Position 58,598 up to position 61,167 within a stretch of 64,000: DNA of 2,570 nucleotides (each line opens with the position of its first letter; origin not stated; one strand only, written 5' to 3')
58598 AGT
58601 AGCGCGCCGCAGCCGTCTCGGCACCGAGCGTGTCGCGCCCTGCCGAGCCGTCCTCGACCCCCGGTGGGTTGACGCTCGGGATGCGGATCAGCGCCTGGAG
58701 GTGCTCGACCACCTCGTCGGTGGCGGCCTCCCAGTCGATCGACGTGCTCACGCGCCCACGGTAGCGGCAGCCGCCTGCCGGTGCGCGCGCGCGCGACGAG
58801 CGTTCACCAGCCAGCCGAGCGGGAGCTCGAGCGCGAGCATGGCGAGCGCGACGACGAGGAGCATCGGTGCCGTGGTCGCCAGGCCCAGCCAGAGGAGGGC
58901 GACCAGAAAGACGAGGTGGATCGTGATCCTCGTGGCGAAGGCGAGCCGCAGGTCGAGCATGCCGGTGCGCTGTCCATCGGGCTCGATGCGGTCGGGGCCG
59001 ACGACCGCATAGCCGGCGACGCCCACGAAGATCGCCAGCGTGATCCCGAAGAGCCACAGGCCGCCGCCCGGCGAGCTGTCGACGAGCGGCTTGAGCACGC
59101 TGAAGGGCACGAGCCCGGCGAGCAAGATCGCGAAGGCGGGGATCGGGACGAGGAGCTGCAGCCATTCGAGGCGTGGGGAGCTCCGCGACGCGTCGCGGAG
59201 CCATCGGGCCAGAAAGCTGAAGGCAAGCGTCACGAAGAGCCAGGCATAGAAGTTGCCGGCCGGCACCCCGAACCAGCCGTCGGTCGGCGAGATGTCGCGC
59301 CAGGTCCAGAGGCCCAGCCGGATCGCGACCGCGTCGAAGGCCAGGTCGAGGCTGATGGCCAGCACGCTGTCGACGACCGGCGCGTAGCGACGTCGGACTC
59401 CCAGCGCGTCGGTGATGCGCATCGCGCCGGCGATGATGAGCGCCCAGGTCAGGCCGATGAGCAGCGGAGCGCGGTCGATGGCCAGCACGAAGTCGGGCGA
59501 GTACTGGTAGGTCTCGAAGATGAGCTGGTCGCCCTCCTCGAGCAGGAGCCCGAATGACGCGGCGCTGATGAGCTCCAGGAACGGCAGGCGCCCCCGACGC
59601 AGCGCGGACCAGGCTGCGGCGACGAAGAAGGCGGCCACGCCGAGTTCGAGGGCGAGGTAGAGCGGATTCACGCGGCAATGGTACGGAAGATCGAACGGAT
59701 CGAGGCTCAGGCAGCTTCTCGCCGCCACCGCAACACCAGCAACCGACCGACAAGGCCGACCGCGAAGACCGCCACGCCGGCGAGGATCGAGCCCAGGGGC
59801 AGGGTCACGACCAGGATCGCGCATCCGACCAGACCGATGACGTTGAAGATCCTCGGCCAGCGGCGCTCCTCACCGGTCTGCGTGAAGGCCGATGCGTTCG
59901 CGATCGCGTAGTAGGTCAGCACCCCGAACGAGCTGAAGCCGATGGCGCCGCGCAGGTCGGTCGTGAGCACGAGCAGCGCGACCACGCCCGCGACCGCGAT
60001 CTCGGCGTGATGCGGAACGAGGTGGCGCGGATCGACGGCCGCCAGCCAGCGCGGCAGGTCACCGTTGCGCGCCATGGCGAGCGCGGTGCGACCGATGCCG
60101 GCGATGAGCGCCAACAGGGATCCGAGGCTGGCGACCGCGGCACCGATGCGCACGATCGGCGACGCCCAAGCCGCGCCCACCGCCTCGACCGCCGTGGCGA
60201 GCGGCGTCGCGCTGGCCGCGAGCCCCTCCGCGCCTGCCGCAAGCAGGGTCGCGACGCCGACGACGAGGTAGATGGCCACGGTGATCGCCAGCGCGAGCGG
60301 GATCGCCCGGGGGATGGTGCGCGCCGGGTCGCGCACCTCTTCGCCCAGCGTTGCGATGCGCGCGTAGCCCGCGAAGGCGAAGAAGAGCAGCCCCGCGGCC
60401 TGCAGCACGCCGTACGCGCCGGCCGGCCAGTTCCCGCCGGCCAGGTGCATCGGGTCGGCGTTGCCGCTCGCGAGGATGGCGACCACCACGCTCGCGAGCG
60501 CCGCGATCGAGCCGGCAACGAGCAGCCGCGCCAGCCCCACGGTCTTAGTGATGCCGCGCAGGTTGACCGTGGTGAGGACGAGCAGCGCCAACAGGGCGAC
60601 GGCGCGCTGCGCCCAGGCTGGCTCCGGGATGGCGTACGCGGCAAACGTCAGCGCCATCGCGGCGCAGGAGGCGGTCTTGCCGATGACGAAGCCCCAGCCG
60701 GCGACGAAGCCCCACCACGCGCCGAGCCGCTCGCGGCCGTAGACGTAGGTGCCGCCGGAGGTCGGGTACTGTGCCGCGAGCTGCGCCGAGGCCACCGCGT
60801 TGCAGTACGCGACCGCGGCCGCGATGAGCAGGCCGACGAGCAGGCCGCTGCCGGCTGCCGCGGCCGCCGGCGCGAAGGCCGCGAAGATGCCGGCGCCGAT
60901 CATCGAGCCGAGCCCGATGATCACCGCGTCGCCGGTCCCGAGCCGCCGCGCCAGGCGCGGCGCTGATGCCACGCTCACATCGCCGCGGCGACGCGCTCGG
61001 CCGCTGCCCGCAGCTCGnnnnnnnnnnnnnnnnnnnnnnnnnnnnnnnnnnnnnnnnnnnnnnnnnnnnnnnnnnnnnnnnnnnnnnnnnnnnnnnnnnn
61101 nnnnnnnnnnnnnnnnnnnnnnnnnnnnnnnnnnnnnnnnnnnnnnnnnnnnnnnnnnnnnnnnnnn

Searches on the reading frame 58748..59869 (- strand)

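Call 11: search_protein_families(library=pfam, proteins=[window:58748-59869:-], max_evalue=0.001)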
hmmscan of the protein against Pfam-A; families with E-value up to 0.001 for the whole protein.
window:58748-59869:- (373 aa): 1 family
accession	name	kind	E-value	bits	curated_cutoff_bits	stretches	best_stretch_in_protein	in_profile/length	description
PF04240.17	Caroten_synth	-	5.4e-13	49.8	25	1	97-254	29-189/209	Carotenoid biosynthesis protein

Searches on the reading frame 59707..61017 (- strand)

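Call 11: search_protein_families(library=pfam, proteins=[window:59707-61017:-], max_evalue=0.001)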
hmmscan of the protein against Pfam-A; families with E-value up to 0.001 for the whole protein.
window:59707-61017:- (436 aa): 2 families
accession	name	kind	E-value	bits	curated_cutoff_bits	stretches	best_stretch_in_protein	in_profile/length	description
PF13520.12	AA_permease_2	-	1.9e-40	139.5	27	1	26-412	1-398/427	Amino acid permease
PF00324.27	AA_permease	-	2.6e-37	129.1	24.6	1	31-378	2-371/470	Amino acid permease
